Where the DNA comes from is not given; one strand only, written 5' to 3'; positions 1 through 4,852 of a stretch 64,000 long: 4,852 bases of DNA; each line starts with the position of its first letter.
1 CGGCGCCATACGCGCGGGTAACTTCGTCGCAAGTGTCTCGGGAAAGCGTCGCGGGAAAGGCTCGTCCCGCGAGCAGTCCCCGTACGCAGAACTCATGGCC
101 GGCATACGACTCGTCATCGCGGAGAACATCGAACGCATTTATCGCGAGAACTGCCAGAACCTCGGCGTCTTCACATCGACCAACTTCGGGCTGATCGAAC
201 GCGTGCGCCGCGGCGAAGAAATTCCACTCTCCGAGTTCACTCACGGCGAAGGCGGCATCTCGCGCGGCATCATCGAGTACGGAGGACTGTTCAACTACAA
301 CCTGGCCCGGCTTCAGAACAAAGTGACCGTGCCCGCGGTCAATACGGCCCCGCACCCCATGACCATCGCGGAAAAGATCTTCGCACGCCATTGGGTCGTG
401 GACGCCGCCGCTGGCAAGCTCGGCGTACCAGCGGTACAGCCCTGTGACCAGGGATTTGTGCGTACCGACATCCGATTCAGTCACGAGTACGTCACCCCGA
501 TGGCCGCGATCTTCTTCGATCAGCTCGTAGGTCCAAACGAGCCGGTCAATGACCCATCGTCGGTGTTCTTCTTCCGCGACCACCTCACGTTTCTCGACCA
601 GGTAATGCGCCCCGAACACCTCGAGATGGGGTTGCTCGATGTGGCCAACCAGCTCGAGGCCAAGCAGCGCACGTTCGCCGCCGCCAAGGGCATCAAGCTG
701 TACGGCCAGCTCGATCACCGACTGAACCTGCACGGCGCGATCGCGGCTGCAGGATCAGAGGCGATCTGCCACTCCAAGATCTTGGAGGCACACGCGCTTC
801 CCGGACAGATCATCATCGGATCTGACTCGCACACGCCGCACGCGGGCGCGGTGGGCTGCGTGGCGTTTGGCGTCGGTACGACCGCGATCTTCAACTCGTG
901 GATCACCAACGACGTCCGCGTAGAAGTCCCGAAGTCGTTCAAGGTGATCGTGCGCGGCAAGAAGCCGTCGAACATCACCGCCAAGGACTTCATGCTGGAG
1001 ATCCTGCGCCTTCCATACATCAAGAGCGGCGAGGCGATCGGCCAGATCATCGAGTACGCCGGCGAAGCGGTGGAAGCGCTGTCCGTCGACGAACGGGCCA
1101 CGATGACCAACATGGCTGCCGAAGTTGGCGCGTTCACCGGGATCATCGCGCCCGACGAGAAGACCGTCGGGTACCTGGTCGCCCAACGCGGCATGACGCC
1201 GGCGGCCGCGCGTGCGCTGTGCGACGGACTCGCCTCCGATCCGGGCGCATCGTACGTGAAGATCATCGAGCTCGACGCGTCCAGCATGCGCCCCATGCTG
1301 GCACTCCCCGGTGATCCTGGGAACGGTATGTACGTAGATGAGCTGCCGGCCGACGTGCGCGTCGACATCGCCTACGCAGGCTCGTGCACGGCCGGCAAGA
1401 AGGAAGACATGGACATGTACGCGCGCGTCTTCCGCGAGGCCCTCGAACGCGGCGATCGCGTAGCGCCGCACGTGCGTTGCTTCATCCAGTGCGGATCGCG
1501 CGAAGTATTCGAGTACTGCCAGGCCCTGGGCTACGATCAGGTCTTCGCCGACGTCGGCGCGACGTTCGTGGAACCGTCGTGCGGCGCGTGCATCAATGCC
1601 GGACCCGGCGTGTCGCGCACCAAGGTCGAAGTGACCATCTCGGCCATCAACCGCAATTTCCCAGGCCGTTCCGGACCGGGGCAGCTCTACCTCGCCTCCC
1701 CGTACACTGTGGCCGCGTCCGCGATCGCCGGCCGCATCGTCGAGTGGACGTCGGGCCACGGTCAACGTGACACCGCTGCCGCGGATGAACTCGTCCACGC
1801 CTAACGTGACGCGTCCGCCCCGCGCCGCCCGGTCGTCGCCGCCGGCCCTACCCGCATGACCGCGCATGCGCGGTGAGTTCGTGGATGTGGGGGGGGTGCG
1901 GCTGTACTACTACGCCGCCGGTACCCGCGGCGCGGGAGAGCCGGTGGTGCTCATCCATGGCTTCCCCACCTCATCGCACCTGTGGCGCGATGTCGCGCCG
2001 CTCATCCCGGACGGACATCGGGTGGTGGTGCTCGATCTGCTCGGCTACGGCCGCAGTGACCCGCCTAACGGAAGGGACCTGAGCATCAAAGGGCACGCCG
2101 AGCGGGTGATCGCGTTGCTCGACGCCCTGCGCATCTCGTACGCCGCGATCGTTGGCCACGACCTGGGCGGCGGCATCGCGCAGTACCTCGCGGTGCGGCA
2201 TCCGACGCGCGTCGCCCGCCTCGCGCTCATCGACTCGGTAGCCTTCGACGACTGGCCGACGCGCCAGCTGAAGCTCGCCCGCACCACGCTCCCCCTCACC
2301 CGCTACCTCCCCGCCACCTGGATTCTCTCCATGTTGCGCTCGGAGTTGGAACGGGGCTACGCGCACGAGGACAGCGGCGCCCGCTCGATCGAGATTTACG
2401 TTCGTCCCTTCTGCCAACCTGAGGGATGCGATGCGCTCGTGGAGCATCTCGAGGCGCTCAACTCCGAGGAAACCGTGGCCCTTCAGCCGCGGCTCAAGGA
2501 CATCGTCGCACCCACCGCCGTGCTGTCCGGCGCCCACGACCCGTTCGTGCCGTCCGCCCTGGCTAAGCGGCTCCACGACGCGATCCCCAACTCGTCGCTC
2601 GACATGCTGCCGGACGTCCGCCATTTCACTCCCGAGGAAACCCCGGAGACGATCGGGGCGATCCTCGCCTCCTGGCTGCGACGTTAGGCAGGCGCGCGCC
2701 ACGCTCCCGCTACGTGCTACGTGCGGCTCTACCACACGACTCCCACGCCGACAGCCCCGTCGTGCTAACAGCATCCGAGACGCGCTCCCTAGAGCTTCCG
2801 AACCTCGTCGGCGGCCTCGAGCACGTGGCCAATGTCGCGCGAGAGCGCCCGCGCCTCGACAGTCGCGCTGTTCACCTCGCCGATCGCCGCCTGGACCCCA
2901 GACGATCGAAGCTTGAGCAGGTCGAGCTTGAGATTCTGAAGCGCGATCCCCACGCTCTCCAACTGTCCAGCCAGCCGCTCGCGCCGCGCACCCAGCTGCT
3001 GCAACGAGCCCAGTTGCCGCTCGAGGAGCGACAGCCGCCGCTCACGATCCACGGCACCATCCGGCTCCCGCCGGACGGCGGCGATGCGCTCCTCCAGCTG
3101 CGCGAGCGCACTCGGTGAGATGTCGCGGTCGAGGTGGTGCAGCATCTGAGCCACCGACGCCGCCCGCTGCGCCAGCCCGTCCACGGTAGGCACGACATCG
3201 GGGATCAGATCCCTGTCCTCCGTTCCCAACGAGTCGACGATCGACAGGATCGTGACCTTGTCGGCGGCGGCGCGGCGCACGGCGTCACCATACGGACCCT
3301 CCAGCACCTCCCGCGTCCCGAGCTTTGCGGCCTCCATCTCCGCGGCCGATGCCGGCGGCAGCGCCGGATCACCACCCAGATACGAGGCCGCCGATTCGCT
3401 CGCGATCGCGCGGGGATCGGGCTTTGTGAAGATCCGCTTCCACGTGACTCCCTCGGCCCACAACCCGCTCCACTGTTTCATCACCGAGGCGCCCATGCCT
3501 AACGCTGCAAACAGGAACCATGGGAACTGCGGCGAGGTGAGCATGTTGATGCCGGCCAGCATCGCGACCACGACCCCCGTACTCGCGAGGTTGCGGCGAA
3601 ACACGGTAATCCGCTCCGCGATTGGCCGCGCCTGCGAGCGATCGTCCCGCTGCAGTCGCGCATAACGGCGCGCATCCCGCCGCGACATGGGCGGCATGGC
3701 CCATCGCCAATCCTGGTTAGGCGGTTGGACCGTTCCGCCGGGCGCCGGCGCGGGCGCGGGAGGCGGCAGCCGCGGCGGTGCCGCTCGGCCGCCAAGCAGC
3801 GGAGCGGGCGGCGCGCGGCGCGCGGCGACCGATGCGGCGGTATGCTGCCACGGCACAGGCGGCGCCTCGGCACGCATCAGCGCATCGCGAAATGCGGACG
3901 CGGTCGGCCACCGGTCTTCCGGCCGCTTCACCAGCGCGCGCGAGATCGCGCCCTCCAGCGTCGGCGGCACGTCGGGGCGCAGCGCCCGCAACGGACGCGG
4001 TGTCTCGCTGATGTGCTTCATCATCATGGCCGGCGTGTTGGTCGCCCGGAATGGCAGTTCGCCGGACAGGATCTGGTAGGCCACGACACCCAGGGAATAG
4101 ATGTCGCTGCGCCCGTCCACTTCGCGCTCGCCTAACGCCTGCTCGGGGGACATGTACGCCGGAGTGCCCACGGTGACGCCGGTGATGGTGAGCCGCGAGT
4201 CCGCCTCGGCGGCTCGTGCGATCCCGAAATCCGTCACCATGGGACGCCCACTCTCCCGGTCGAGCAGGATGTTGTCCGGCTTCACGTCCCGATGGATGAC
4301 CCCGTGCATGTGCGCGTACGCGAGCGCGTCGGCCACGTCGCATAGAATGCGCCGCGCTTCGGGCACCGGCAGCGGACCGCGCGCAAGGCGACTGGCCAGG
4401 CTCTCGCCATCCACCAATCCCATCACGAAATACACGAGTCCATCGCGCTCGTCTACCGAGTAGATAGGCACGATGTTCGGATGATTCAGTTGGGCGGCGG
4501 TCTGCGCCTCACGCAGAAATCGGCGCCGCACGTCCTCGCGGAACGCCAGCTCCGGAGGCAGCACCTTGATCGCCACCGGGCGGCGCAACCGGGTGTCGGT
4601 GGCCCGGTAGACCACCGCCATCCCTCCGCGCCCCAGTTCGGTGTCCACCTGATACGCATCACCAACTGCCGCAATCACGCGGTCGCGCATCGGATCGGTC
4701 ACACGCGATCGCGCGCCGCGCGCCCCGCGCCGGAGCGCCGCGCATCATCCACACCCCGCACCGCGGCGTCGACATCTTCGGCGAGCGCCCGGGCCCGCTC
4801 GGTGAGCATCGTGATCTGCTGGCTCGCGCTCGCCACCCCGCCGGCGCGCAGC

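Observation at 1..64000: Hyper-abundant heptamer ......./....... at about 1 per kb, in all usable reading frames, forcing rare codons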

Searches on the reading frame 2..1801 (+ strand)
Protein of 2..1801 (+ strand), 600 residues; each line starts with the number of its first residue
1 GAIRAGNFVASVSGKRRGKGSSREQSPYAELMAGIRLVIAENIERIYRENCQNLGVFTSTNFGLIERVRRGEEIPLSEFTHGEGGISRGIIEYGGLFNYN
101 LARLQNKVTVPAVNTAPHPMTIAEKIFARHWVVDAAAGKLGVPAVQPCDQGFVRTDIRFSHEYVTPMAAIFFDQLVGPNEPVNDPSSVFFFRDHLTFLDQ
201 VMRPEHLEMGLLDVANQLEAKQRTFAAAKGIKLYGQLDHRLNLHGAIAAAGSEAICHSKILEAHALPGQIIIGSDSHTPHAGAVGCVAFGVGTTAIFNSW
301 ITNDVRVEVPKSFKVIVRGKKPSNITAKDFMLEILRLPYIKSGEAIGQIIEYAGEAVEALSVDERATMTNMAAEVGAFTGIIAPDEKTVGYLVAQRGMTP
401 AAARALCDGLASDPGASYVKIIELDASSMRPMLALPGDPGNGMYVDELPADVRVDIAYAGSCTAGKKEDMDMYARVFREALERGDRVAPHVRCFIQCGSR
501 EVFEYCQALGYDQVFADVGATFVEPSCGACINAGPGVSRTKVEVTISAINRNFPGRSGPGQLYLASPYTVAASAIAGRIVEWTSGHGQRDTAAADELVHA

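Call 12: search_protein_families(library=pfam, proteins=[window:2-1801:+], max_evalue=0.00001)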
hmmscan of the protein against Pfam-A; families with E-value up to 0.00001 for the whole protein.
window:2-1801:+ (600 aa): 2 families
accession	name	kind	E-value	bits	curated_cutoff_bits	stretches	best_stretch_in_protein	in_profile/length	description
PF00330.25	Aconitase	-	6.2e-90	302.8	28.7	2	155-447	20-305/463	Aconitase family (aconitate hydratase)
PF00694.25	Aconitase_C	-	7.5e-08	33.2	22.8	1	13-57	80-124/131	Aconitase C-terminal domain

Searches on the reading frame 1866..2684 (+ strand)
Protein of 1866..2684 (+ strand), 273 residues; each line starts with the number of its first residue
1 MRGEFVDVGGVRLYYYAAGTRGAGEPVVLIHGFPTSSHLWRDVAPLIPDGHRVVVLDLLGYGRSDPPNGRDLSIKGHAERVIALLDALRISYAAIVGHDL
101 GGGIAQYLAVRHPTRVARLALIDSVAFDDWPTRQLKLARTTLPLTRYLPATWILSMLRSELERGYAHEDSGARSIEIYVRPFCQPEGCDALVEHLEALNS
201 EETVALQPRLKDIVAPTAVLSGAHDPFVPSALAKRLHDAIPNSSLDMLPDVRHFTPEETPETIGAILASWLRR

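Call 12: search_protein_families(library=pfam, proteins=[window:1866-2684:+], max_evalue=0.00001)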
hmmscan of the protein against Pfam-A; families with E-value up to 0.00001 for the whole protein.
window:1866-2684:+ (273 aa): 3 families
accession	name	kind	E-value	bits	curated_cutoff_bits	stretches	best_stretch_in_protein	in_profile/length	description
PF00561.26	Abhydrolase_1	-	5.9e-33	115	25.8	1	26-258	2-243/245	alpha/beta hydrolase fold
PF12697.13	Abhydrolase_6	-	1.8e-21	78.3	26.3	1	27-261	1-212/217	Alpha/beta hydrolase family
PF12146.15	Hydrolase_4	-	3e-12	46.8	27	1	27-258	7-237/239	Serine aminopeptidase, S33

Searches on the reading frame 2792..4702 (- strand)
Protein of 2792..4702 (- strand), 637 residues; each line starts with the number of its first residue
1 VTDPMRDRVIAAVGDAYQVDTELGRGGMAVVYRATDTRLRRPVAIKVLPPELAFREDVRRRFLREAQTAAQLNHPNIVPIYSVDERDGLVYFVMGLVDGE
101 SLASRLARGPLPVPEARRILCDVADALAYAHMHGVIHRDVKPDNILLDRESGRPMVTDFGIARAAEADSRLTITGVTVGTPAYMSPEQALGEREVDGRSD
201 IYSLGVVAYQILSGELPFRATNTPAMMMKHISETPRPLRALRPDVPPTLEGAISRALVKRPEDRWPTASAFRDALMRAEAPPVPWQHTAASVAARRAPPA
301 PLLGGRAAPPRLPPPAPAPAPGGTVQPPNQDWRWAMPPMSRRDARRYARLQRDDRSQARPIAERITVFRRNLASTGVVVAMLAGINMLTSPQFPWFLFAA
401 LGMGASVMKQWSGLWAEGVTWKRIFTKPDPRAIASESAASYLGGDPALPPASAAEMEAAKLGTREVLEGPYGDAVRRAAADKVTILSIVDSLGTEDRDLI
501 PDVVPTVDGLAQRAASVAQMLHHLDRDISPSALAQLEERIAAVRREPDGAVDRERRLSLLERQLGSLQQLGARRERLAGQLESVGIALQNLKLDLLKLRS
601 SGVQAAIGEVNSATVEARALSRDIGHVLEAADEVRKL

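Call 12: search_protein_families(library=pfam, proteins=[window:2792-4702:-], max_evalue=0.00001)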
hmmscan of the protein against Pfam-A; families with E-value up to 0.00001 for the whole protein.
window:2792-4702:- (637 aa): 4 families
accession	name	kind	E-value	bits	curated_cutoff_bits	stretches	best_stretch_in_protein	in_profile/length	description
PF00069.31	Pkinase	-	5.1e-50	170.8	31.7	1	17-270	1-257/263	Protein kinase domain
PF07714.23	PK_Tyr_Ser-Thr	-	1.2e-32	113.7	23.1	1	19-264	3-248/258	Protein tyrosine and serine/threonine kinase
PF01636.29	APH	-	2.3e-06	28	23.2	0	31-131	13-108/239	Phosphotransferase enzyme family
PF13239.11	2TM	-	9.9e-06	26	24.8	0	362-414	7-58/79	2TM domain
